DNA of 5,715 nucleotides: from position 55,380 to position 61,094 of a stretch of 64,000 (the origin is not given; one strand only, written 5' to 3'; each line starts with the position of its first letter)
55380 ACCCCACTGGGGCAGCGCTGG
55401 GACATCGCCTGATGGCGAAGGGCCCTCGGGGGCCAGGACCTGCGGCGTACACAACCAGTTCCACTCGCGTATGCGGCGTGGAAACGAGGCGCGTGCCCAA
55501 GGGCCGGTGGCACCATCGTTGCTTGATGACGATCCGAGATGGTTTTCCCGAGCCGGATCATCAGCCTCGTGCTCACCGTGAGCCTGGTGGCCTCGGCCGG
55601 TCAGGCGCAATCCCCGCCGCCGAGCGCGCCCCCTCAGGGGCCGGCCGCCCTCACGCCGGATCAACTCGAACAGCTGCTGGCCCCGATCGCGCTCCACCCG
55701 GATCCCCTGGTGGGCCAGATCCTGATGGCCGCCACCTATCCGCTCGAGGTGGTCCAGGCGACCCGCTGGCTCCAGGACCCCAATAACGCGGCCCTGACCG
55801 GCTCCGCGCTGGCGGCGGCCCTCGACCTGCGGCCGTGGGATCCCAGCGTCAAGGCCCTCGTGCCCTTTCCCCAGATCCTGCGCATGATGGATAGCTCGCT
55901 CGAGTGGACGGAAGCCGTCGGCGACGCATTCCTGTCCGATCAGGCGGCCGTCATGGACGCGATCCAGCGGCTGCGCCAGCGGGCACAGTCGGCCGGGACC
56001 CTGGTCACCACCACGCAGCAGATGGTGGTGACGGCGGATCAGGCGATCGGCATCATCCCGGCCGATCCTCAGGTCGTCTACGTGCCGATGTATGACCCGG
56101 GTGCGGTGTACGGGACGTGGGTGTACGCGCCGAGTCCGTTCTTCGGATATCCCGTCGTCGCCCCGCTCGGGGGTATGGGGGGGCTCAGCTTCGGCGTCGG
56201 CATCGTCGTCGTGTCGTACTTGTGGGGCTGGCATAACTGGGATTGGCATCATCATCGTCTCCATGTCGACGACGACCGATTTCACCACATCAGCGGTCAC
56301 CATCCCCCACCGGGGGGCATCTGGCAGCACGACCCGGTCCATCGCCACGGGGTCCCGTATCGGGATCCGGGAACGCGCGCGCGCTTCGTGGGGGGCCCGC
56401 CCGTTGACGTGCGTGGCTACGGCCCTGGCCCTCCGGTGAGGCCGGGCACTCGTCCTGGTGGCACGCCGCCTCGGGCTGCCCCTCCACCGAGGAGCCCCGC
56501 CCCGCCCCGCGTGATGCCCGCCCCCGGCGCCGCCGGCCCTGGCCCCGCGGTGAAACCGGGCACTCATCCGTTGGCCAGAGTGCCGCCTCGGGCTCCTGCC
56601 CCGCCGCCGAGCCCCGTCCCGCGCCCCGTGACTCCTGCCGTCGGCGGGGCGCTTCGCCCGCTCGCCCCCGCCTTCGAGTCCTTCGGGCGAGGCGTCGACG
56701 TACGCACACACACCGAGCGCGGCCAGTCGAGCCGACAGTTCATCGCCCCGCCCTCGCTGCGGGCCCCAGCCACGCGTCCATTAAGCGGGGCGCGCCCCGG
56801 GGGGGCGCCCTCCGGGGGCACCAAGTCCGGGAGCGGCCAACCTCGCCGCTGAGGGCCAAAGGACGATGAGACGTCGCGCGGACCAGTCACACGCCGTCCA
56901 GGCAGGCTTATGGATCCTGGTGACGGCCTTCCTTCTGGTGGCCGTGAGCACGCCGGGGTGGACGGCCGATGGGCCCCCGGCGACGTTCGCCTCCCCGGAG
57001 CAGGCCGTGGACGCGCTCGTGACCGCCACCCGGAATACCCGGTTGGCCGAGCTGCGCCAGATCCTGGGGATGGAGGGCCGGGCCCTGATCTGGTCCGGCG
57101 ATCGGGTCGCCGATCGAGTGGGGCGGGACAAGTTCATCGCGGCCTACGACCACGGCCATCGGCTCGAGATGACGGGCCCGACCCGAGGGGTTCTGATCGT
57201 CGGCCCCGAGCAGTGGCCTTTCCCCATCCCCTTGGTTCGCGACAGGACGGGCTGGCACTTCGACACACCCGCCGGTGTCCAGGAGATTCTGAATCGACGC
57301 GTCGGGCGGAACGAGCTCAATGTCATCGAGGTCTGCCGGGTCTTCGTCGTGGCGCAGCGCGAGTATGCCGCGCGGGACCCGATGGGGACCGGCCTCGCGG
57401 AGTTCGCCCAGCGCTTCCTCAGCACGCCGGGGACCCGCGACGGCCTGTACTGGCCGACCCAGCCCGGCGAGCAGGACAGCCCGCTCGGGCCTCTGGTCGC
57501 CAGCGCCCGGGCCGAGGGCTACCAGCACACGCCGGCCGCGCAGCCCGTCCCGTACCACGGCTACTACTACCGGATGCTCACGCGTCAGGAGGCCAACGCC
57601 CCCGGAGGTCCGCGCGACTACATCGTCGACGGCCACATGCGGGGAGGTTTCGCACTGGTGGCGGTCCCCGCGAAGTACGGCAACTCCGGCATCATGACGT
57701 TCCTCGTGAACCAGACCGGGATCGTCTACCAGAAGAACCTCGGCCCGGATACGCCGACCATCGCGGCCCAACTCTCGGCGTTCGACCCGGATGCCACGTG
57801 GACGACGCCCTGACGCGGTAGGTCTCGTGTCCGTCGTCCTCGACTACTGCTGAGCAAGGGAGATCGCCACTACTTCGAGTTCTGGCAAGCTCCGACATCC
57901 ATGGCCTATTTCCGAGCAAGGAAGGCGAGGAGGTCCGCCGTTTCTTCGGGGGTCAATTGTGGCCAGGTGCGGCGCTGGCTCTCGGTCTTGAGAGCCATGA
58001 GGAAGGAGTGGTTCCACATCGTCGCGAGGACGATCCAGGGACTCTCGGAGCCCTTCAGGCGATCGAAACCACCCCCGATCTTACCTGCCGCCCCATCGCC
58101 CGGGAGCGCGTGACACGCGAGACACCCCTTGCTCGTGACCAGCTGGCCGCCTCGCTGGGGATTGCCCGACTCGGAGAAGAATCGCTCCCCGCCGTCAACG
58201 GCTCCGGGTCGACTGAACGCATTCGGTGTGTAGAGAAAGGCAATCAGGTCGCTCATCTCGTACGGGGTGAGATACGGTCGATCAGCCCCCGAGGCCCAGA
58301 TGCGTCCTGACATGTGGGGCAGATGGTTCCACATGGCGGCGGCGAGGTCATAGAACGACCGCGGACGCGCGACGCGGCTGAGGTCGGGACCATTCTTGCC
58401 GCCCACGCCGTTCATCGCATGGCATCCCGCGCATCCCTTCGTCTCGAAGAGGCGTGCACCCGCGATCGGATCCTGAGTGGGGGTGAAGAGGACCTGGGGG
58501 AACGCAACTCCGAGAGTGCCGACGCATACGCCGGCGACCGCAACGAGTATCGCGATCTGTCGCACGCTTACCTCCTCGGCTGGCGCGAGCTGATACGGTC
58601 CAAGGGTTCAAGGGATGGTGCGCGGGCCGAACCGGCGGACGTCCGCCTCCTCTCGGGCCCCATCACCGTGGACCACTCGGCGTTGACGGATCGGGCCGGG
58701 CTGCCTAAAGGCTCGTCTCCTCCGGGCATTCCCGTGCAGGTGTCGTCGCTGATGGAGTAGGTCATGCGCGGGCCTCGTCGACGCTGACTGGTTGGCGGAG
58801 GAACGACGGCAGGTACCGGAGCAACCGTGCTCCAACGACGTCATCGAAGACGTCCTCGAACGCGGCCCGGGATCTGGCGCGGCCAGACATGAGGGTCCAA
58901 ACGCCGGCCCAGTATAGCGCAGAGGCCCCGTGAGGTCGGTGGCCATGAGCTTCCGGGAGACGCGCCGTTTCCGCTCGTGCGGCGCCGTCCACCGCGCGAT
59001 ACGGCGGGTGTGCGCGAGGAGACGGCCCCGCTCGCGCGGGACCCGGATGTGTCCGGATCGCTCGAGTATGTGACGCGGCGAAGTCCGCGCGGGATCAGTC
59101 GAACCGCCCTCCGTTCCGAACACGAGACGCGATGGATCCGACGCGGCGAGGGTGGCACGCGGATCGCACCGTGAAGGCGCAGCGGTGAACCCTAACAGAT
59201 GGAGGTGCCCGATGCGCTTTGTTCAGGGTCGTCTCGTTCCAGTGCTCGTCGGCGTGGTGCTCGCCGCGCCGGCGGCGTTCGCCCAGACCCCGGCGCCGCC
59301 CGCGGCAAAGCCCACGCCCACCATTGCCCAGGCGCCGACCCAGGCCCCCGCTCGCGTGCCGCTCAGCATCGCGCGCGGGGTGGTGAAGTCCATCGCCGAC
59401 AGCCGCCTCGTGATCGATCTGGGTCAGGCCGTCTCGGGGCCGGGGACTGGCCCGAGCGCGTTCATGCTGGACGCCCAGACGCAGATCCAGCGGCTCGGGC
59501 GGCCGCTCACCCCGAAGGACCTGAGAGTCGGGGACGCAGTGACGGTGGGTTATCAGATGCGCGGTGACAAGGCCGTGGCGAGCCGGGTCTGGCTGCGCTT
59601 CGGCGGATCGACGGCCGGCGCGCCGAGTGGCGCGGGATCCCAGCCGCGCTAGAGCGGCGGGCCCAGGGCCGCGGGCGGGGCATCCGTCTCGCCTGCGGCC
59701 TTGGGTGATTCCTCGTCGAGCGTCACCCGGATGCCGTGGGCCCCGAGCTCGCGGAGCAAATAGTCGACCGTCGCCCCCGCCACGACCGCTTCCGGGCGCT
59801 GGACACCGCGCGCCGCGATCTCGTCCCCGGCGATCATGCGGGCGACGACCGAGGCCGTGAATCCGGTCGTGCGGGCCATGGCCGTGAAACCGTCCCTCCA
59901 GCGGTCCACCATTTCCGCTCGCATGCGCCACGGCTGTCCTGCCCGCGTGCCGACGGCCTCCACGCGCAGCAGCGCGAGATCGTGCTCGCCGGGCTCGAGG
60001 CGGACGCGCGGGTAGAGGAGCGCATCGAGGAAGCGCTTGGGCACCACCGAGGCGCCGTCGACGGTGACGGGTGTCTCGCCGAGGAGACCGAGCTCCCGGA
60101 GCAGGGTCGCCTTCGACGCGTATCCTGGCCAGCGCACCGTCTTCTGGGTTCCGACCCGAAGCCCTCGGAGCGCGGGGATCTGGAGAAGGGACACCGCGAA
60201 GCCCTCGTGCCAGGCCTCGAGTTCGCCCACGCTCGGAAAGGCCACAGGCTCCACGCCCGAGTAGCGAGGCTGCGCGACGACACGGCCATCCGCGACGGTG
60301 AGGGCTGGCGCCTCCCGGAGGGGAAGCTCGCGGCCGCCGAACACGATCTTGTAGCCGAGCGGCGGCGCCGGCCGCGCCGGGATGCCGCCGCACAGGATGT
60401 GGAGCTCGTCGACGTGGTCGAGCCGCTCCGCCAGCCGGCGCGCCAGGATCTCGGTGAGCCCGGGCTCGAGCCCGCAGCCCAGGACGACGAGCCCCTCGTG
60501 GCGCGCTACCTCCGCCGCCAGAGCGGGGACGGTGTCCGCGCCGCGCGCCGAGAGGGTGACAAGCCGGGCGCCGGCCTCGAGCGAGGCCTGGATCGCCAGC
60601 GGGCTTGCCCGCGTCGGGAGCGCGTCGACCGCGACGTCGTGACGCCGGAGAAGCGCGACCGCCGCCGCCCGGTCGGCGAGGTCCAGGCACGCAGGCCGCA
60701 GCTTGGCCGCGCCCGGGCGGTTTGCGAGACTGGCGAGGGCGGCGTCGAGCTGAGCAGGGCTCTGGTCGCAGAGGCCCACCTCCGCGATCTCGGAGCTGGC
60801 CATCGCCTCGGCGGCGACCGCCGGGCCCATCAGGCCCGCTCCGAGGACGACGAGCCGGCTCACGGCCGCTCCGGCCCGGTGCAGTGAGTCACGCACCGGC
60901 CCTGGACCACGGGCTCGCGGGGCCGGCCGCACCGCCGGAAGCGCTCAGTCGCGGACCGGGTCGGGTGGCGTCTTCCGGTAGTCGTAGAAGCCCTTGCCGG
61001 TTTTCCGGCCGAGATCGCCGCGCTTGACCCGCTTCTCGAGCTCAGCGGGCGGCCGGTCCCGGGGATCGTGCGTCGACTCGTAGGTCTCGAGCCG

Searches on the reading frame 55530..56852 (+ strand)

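Call 33: search_protein_families(library=pfam, proteins=[window:55530-56852:+], max_evalue=0.001)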
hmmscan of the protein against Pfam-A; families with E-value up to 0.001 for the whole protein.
window:55530-56852:+ (440 aa): 1 family
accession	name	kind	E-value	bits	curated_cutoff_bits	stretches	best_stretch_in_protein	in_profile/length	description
PF11737.13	DUF3300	-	4.7e-71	239.3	25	1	43-255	2-210/227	Protein of unknown function (DUF3300)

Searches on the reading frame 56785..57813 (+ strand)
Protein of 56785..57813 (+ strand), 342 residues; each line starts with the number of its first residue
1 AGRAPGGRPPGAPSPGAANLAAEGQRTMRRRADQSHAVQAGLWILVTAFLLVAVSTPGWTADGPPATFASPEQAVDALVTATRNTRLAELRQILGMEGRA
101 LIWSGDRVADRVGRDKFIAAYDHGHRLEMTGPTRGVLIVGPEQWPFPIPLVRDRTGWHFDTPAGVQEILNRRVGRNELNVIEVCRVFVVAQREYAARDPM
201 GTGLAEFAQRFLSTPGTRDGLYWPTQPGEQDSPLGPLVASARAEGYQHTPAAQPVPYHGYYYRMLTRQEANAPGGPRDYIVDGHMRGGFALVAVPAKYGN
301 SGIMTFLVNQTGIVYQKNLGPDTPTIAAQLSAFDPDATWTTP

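Call 33: search_protein_families(library=pfam, proteins=[window:56785-57813:+], max_evalue=0.001)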
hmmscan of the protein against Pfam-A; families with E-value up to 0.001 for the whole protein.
window:56785-57813:+ (342 aa): 1 family
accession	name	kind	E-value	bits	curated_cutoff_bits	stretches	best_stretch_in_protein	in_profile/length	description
PF11453.13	DUF2950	-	3.2e-107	358.2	20.2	1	67-340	3-272/274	Protein of unknown function (DUF2950)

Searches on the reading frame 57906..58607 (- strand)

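Call 33: search_protein_families(library=pfam, proteins=[window:57906-58607:-], max_evalue=0.001)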
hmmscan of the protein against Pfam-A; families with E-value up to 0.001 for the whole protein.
window:57906-58607:- (233 aa): 2 families
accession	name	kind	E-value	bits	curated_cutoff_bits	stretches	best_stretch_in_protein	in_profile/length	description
PF00034.26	Cytochrom_C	-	1.2e-15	59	21.3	2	49-125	3-86/90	Cytochrome c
PF13442.11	Cytochrome_CBB3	-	1.5e-08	35.3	27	1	49-125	5-68/68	Cytochrome C oxidase, cbb3-type, subunit III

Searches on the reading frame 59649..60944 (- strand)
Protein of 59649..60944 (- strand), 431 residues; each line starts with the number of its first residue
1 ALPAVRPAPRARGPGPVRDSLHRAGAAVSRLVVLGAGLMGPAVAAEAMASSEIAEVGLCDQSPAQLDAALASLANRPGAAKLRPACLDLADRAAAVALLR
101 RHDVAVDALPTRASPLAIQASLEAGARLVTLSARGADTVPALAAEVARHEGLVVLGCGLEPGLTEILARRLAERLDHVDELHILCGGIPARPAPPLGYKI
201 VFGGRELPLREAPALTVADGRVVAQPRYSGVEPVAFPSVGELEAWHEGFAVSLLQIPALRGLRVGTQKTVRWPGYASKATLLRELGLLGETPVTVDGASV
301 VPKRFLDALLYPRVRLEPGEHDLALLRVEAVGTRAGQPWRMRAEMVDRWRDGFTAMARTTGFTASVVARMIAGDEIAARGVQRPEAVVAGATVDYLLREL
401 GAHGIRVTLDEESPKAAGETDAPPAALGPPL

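Call 33: search_protein_families(library=pfam, proteins=[window:59649-60944:-], max_evalue=0.001)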
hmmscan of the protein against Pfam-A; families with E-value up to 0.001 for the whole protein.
window:59649-60944:- (431 aa): 2 families
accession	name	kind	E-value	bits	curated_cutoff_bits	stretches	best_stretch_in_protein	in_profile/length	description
PF16653.10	Sacchrp_dh_C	-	1.4e-34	120.9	31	1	158-405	1-265/265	Saccharopine dehydrogenase C-terminal domain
PF03435.24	Sacchrp_dh_NADP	-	3.4e-11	44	25.1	1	32-146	2-114/129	Saccharopine dehydrogenase NADP binding domain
